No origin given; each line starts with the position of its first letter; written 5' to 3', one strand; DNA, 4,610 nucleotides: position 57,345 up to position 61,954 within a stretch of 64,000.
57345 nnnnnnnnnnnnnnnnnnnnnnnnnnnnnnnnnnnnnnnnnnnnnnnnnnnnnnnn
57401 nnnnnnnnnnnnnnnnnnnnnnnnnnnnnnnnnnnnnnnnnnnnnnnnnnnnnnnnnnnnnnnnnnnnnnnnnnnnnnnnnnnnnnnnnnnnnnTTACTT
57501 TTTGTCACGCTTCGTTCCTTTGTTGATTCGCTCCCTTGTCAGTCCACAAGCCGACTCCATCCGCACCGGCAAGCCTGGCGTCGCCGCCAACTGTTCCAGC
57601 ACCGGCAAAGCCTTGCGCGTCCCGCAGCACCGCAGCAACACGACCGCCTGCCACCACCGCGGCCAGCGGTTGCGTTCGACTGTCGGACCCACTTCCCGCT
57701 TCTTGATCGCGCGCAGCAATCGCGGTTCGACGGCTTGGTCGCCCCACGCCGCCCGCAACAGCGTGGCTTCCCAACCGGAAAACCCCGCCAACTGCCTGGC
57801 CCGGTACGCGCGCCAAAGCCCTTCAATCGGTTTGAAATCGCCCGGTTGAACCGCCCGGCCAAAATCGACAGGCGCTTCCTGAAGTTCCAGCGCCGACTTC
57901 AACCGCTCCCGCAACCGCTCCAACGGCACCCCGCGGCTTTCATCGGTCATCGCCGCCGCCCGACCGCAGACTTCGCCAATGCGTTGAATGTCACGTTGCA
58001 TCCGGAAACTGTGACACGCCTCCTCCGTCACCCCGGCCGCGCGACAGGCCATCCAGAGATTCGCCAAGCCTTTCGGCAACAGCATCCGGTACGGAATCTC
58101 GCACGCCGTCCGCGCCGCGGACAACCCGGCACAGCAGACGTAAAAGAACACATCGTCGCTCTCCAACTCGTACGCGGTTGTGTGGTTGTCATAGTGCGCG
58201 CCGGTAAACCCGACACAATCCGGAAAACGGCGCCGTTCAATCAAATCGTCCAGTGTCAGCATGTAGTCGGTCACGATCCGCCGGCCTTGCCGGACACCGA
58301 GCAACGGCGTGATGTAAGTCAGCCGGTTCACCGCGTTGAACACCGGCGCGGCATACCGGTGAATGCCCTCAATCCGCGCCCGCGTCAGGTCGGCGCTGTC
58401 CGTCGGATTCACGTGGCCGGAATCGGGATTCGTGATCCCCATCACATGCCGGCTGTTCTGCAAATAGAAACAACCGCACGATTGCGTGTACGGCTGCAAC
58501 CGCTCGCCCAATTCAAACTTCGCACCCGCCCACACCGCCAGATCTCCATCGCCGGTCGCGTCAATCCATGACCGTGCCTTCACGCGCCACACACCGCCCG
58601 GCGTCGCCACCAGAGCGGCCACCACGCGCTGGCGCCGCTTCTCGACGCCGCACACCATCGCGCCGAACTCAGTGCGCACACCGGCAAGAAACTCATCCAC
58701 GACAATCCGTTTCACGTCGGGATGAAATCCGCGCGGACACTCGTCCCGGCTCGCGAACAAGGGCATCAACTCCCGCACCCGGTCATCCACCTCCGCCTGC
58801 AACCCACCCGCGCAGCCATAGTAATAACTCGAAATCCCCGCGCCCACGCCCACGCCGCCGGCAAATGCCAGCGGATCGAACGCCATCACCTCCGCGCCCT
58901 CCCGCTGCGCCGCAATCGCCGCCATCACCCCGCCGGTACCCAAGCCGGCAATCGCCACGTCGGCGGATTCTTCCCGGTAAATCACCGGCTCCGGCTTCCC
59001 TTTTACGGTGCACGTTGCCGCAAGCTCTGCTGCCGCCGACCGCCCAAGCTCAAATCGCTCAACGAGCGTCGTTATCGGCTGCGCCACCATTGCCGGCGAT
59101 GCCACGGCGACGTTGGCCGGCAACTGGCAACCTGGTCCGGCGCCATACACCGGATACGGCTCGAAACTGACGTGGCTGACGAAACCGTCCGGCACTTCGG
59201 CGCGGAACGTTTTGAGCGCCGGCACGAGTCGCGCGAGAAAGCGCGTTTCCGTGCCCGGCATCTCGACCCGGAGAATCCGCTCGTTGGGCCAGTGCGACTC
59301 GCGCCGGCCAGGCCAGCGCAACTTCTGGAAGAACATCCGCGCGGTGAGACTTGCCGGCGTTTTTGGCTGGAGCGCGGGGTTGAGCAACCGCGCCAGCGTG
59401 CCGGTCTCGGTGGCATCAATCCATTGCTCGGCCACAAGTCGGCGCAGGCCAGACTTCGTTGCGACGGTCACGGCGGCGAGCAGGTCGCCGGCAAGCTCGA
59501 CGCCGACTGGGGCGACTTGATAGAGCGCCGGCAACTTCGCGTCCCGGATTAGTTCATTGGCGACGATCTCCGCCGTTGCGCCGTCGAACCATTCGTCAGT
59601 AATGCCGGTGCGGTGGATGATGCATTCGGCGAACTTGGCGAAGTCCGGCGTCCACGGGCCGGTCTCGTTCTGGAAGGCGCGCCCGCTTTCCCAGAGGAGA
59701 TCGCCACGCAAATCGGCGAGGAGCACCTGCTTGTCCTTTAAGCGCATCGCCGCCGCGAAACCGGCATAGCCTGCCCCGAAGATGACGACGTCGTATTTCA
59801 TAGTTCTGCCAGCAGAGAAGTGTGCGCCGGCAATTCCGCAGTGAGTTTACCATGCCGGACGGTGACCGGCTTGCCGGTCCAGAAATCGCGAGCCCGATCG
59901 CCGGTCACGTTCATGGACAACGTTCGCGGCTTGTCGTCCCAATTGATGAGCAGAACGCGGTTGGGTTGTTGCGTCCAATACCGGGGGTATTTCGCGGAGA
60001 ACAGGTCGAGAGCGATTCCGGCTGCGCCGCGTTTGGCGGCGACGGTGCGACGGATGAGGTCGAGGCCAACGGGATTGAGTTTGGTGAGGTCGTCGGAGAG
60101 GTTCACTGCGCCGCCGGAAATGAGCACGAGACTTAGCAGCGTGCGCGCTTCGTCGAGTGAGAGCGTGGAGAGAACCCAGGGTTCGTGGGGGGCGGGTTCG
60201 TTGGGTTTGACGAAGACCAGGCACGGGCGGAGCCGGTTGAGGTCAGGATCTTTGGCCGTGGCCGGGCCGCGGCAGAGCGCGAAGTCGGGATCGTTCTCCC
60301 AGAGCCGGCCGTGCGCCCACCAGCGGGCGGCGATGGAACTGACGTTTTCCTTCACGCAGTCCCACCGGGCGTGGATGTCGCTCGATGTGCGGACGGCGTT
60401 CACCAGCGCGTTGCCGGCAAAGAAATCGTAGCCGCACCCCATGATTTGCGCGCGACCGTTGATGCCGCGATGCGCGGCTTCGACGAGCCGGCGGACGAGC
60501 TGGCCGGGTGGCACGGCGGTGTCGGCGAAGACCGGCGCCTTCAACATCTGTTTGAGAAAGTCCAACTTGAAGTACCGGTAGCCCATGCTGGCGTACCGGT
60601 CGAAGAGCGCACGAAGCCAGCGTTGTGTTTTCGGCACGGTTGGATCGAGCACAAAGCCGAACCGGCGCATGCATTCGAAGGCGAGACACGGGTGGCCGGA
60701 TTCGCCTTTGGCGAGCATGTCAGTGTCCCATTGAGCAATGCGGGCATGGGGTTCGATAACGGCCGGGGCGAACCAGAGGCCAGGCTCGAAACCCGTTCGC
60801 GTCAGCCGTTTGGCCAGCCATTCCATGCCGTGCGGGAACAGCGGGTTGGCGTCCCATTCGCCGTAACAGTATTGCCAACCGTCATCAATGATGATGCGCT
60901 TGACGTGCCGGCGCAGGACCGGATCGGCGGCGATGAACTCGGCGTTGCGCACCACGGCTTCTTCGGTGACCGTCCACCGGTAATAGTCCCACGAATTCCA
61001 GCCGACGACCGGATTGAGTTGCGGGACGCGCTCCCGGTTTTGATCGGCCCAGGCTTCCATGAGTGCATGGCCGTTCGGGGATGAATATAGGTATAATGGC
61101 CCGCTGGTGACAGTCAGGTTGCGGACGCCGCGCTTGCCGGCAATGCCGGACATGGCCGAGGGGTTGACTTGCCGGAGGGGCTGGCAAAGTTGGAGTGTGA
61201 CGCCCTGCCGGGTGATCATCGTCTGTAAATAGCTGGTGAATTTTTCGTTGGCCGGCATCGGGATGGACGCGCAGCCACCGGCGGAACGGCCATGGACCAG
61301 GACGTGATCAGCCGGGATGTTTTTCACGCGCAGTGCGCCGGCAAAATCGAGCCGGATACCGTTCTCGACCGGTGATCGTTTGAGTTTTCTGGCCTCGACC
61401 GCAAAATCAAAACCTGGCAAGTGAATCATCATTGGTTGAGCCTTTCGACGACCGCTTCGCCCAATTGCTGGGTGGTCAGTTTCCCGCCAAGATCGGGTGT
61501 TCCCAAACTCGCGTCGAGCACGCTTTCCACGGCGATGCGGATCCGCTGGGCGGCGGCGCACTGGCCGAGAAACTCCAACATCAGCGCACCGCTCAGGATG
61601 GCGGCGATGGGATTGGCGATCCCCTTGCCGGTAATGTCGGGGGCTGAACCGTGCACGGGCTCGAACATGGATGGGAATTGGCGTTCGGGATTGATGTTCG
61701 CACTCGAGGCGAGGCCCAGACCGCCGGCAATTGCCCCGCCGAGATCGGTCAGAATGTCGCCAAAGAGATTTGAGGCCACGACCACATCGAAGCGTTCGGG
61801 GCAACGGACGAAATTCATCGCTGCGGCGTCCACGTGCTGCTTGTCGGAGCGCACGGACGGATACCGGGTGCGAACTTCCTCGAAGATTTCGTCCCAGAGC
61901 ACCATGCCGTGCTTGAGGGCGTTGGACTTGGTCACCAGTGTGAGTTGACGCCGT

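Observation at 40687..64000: Putative GalNAc/galactose-containing glycan and amino-sugar utilisation island with several unclassifiable enzymes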

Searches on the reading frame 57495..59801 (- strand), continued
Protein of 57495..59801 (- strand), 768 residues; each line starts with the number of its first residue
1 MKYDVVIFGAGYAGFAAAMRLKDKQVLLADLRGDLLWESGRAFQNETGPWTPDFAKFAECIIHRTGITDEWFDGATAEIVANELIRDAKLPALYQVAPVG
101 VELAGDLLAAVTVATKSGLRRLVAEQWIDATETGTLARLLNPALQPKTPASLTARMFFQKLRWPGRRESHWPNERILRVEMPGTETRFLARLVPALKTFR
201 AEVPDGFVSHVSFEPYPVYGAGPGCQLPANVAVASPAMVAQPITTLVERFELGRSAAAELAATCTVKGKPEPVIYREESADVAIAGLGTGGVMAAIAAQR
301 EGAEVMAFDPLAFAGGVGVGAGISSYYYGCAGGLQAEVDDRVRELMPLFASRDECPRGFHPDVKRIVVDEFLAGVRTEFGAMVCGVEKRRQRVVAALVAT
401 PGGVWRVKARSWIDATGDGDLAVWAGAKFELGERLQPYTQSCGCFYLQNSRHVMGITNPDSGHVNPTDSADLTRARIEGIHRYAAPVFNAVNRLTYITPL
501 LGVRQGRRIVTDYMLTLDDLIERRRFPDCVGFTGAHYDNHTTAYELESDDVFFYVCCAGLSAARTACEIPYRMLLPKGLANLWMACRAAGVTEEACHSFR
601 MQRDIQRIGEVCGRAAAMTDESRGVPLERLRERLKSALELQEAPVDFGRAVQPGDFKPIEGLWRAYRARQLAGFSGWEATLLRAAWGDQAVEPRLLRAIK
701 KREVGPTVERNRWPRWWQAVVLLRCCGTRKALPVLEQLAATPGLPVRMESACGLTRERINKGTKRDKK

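Call 51: find_encoding_contigs(protein=P0181, flank=8000, max_places=1)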
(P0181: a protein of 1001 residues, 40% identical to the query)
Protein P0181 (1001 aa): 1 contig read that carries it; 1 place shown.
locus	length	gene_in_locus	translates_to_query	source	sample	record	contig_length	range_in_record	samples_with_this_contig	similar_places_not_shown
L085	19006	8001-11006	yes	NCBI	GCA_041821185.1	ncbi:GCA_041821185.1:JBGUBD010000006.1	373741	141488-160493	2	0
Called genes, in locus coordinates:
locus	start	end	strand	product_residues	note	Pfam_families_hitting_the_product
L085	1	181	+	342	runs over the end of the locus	PF00356:LacI, PF00532:Peripla_BP_1, PF13377:Peripla_BP_3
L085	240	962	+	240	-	PF07963:N_methyl (weak)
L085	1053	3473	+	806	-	PF16126:DUF4838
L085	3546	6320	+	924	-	PF16126:DUF4838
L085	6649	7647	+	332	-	PF07940:Hepar_II_III_C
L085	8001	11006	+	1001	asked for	PF00070:Pyr_redox (faint), PF00890:FAD_binding_2 (faint), PF01266:DAO (weak), PF03486:HI0933_like (faint), PF07992:Pyr_redox_2 (faint), PF12831:FAD_oxidored, PF13450:NAD_binding_8 (faint), PF12831:FAD_oxidored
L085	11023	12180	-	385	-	PF13407:Peripla_BP_4 (weak), PF13377:Peripla_BP_3, PF12833:HTH_18, PF00165:HTH_AraC (weak)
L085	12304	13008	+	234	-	-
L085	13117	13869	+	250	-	PF07963:N_methyl (weak)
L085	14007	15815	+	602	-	PF16656:Pur_ac_phosph_N, PF00149:Metallophos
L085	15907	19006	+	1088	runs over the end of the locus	PF13385:Laminin_G_3, PF11721:Malectin (weak)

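Call 65: predict_structure(alignment_id=A3)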
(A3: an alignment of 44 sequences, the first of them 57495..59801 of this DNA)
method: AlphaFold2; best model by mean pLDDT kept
length: 768 residues; sequences in the alignment: 44
mean_pLDDT: 92.0   pTM: 0.92
mean pLDDT of the five models: 92.0, 91.1, 90.1, 89.1, 88.7
residues with pLDDT >= 90: 606; 70-90: 130; 50-70: 30; < 50: 2
segments of 3 or more residues with pLDDT < 50: none
pLDDT, mean of each block of 10 residues (from residue 1): 93 98 96 93 96 96 93 94 95 95 92 93 95 95 95 96 82 94 96 95 90 97 94 98 98 96 59 85 97 98 98 89 82 94 95 89 95 96 96 97 94 96 95 77 92 89 91 94 89 90 88 96 96 84 80 90 92 98 97 90 95 98 98 94 83 90 93 94 97 98 75 88 96 96 91 92 60
secondary structure, 60 per line:
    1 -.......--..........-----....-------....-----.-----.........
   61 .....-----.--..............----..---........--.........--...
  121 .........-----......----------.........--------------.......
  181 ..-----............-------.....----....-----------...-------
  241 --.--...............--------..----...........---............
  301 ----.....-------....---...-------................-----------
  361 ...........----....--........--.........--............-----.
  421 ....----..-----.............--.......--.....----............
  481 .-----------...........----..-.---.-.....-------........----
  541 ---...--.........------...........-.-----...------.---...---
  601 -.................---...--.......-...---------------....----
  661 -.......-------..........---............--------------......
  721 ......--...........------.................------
elements in order (helices of 4 or more, strands of 3 or more residues): E2-8 H11-20 E26-29 H37-40 H52-65 H74-87 E97-104 E107-115 E118-129 H135-140 E151-159 E174-182 H188-199 E207-211 E216-219 E231-233 H246-260 E275-285 H289-300 E305-309 H317-320 H334-349 H361-371 E376-379 E382-389 E392-400 E403-414 H420-424 E436-448 E451-457 E460-464 H469-481 E493-503 H517-521 E529-536 H549-557 E564-570 H571-574 E582-584 H602-618 H627-633 H653-656 H662-668 H676-685 H689-700 H715-726 H729-739 H746-762
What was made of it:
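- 57495..59801 (-): Two-module PF12831 flavoprotein ('FAD2'), 768 aa, with two GxGxxG dinucleotide sites and a helical C-terminal domain. Reaction unknown. AF2 pLDDT 92 (call 65).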

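Call 67: fold_search(model_id=the predicted structure, library=pdb)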
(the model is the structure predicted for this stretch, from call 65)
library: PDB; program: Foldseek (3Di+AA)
matches with E <= 10: 1862; with E <= 0.001: 971
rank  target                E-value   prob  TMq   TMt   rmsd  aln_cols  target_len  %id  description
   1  3oz2                  2.4e-08  1.00  0.23  0.40  14.7       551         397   13  Crystal structure of a geranylgeranyl bacteriochlorophyll reductase-like (Ta0516) from Thermoplasma acidophilum at 1.60  (released 2010-10-27)
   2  7d6x_A                2.9e-08  1.00  0.20  0.25  24.2       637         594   13  Mycobacterium smegmatis Sdh1 complex in the apo form (released 2021-04-07)
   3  8zop                  3.6e-08  1.00  0.24  0.41   7.1       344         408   12  Structure of FasV in complex with FAD (released 2025-04-02)
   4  6b58_C                4.0e-08  1.00  0.20  0.28  23.0       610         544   13  FrdA-SdhE assembly intermediate (released 2018-01-24)
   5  7vwp_A                5.0e-08  1.00  0.25  0.37   6.5       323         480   15  Structure of the flavin-dependent monooxygenase FlsO1 from the biosynthesis of fluostatinsin (released 2022-09-21)
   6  1d4c_B                5.0e-08  1.00  0.16  0.21  11.8       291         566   17  CRYSTAL STRUCTURE OF THE UNCOMPLEXED FORM OF THE FLAVOCYTOCHROME C FUMARATE REDUCTASE OF SHEWANELLA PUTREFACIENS STRAI (released 1999-12-01)
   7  1kss                  6.6e-08  1.00  0.16  0.21  10.4       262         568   17  Crystal Structure of His505Ala Mutant Flavocytochrome c3 from Shewanella frigidimarina (released 2002-08-14)
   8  1qjd                  7.0e-08  1.00  0.16  0.21   9.9       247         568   17  Flavocytochrome C3 from Shewanella frigidimarina (released 1999-11-21)
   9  1q9i                  7.4e-08  1.00  0.16  0.22   9.9       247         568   17  The A251C:S430C double mutant of flavocytochrome c3 from Shewanella frigidimarina (released 2004-05-04)
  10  2b7r                  9.3e-08  1.00  0.17  0.22   6.0       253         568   17  Structure of E378D mutant flavocytochrome c3 (released 2006-05-23)
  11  7vwp_B                9.3e-08  1.00  0.25  0.37   6.5       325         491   15  Structure of the flavin-dependent monooxygenase FlsO1 from the biosynthesis of fluostatinsin (released 2022-09-21)
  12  4k2x_A                1.1e-07  1.00  0.26  0.39   6.6       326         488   13  OxyS anhydrotetracycline hydroxylase from Streptomyces rimosus (released 2013-05-15)
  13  4icy                  1.2e-07  1.00  0.19  0.30  10.2       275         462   15  Tracing the Evolution of Angucyclinone Monooxygenases: Structural Determinants for C-12b Hydroxylation and Substrate Inh (released 2013-06-12)
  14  2qa1                  1.5e-07  1.00  0.21  0.30   8.0       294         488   15  Crystal structure of PgaE, an aromatic hydroxylase involved in angucycline biosynthesis (released 2007-08-14)
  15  9kq3_A                1.5e-07  1.00  0.18  0.23  12.6       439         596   11  Cryo-EM structure of Saccharomyces cerevisiae Mitochondrial Respiratory Complex II in pydiflumetofen-bound state (released 2025-09-03)
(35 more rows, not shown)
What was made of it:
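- The flavoprotein fold matches are generic, with TM at most 0.27 (call 67).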

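Call 81: find_encoding_contigs(protein=P0217, flank=9000, max_places=1)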
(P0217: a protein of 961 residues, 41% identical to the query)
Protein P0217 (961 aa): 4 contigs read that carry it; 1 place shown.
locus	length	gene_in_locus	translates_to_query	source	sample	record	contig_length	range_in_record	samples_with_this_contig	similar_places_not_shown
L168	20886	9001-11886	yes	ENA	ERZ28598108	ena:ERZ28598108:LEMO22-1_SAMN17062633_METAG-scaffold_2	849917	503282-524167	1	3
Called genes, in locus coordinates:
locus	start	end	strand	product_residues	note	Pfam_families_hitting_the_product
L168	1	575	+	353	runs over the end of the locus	PF00356:LacI, PF13377:Peripla_BP_3 (weak)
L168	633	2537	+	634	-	PF07940:Hepar_II_III_C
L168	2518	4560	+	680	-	-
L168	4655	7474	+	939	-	-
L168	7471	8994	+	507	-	PF13347:MFS_2, PF07690:MFS_1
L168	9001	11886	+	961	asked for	PF00890:FAD_binding_2 (weak), PF01134:GIDA (faint), PF12831:FAD_oxidored, PF13450:NAD_binding_8 (faint), PF12831:FAD_oxidored, PF13646:HEAT_2 (faint)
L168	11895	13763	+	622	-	PF02837:Glyco_hydro_2_N, PF22666:Glyco_hydro_2_N2, PF02836:Glyco_hydro_2_C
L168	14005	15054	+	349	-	PF00356:LacI, PF13377:Peripla_BP_3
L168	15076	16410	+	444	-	PF01261:AP_endonuc_2, PF27526:XylA2_C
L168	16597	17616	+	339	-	-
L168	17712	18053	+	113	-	-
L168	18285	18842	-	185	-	PF00583:Acetyltransf_1, PF13508:Acetyltransf_7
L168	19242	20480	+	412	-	PF00365:PFK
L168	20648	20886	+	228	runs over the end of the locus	PF07589:PEP_exosort_dom (weak)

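Call 82: find_encoding_contigs(protein=P0139, flank=9000, max_places=1)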
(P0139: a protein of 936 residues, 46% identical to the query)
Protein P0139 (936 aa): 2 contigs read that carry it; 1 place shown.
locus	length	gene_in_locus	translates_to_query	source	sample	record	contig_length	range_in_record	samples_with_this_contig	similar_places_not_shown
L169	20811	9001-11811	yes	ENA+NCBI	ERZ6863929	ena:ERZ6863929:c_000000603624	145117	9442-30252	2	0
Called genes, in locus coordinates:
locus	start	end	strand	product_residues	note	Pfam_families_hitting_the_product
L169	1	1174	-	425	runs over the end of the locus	-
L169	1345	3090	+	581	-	PF22680:Glyco_hydro_123_N_2 (faint)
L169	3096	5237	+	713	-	PF13424:TPR_12 (weak), PF00515:TPR_1 (weak), PF07719:TPR_2, PF13181:TPR_8 (weak)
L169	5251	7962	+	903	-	-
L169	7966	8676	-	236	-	PF00165:HTH_AraC (weak), PF12833:HTH_18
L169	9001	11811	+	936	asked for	PF00070:Pyr_redox (faint), PF00890:FAD_binding_2 (faint), PF01134:GIDA (faint), PF01266:DAO (weak), PF07992:Pyr_redox_2 (faint), PF12831:FAD_oxidored, PF13450:NAD_binding_8 (faint), PF12831:FAD_oxidored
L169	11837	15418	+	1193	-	-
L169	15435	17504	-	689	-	PF00521:DNA_topoisoIV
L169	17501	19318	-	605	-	PF02518:HATPase_c, PF00204:DNA_gyraseB, PF01751:Toprim, PF00986:DNA_gyraseB_C (weak)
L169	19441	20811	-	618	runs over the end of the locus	-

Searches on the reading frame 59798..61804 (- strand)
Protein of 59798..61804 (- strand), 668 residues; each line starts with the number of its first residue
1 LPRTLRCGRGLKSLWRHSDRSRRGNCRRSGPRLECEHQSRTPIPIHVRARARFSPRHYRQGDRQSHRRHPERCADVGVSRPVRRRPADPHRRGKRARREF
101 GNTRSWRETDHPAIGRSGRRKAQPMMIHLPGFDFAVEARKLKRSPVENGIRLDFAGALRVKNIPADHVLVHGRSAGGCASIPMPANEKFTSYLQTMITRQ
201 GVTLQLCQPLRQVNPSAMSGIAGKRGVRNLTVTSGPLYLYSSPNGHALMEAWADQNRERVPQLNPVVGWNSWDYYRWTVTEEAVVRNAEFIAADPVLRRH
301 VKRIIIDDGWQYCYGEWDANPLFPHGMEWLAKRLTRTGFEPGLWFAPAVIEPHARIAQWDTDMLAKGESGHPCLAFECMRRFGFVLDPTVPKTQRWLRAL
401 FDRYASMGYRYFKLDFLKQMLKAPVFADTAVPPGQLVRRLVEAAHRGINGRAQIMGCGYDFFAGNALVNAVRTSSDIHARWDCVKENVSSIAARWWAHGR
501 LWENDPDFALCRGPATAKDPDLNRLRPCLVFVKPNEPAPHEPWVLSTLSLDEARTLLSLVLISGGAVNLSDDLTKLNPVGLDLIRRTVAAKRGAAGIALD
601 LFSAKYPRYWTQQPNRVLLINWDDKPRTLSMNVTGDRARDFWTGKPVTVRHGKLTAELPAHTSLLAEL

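Call 4: search_protein_families(library=pfam, proteins=[window:59798-61804:-], max_evalue=0.01)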
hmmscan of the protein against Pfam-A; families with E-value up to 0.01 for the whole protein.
window:59798-61804:- (668 aa): 2 families
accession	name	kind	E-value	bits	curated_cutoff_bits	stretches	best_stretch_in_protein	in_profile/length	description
PF02065.24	Melibiase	-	2.1e-05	24.1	27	1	270-420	46-195/347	Melibiase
PF05691.18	Raffinose_syn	-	0.00065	18.1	20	1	249-313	183-244/750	Raffinose synthase or seed imbibition protein Sip1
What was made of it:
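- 59798..61432 (-): GH36-like (TmGalA-type) alpha-galactosidase/alpha-GalNAc-ase candidate, 544 aa, no signal peptide. Pfam Melibiase is below cut-off at 24.1 bits (call 4).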

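Call 10: search_protein_families(library=ncbifam, proteins=[window:59798-61804:-], max_evalue=0.01)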
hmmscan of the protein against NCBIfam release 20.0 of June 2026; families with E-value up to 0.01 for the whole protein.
window:59798-61804:- (668 aa): 1 family
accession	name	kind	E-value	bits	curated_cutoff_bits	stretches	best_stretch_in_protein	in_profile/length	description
NF053652.1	BtArabpyrBAD1528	equivalog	0.0076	14.3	1100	0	307-415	359-465/730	beta-L-arabinopyranosidase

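Call 21: search_solved_structures(query=window:59798-61432:-, max_evalue=1)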
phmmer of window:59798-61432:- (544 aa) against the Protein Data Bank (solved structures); distinct sequences matched with E-value up to 1: 32.
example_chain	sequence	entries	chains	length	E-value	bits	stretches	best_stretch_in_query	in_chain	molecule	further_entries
1zy9_A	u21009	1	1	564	1.6e-27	99.7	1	111-392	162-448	alpha-galactosidase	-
5m0x_A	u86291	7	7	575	1.7e-27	99.6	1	111-392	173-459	Alpha-galactosidase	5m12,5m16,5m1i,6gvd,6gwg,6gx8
6gta_A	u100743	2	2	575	2.1e-26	96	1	111-392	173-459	Alpha-galactosidase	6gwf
6lcj_A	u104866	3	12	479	8.3e-20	74.2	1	141-360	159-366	Alpha-galactosidase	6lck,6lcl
3cc1_A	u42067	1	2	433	1.3e-08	37.3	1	135-214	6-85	Putative alpha-N-acetylgalactosaminidase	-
8j53_A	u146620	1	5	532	7.6e-07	31.4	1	180-291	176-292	GH31 alpha-galactosidase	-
7qqh_A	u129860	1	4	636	4.4e-06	28.9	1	143-283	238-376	Myogenesis-regulating glycosidase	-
7qqf_A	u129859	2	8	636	4.5e-06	28.9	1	143-283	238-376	Myogenesis-regulating glycosidase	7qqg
1szn_A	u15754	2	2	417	1.3e-05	27.4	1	141-221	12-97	alpha-galactosidase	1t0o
4nzj_A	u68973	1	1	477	5.2e-05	25.4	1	139-221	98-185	Putative alpha-galactosidase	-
3a5v_A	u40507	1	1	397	9.2e-05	24.6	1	139-233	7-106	Alpha-galactosidase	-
4ogz_A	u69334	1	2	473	0.00026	23.1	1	139-221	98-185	Putative alpha-galactosidase/melibiase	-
4fnr_A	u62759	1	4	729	0.00028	23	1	145-238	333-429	Alpha-galactosidase AgaA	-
4fnt_A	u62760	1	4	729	0.00056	22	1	145-238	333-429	Alpha-galactosidase AgaA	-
4fnp_A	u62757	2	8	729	0.00057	22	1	145-237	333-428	Alpha-galactosidase AgaA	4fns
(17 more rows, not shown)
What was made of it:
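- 59798..61432 (-): PDB 1ZY9/5M0X E 1.6e-27 (call 21).
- On GH36: 1ZY9/5M0X E 1.6e-27 (call 21).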

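Call 42: search_protein_families(library=ncbifam, proteins=[window:59798-61432:-], max_evalue=0.0001)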
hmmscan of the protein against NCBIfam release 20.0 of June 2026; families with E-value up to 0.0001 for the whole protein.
window:59798-61432:- (544 aa): 0 families
